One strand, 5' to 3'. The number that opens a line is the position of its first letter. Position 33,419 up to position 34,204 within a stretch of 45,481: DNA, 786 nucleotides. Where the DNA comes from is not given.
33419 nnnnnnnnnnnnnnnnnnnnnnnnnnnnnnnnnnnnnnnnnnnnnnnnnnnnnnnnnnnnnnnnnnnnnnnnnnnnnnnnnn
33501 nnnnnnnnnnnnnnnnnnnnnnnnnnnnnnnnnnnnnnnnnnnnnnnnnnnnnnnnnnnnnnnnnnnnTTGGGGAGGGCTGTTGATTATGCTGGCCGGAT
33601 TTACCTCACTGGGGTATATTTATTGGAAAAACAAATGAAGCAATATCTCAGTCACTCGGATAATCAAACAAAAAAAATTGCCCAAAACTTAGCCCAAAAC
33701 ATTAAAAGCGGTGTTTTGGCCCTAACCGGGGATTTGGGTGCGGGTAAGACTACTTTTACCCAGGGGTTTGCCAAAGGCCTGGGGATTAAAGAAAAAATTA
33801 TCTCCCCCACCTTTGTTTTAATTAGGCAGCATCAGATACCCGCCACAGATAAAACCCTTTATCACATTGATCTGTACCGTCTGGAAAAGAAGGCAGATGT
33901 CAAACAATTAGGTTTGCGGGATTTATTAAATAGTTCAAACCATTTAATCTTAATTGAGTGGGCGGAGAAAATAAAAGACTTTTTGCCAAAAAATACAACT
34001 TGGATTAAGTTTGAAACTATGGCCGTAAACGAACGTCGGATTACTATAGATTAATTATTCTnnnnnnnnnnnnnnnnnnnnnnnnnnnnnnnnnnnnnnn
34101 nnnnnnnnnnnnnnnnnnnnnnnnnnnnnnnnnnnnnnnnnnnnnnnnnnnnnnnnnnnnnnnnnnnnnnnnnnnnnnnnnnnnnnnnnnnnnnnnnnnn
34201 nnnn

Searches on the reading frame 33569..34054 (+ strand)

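Call 74: search_protein_families(library=pfam, proteins=[window:33569-34054:+], max_evalue=0.0001)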
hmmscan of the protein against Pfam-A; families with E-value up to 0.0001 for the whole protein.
window:33569-34054:+ (161 aa): 1 family
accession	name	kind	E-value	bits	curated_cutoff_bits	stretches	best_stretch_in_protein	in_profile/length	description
PF02367.23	TsaE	-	1e-37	129.4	26.6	1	29-157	2-127/128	Threonylcarbamoyl adenosine biosynthesis protein TsaE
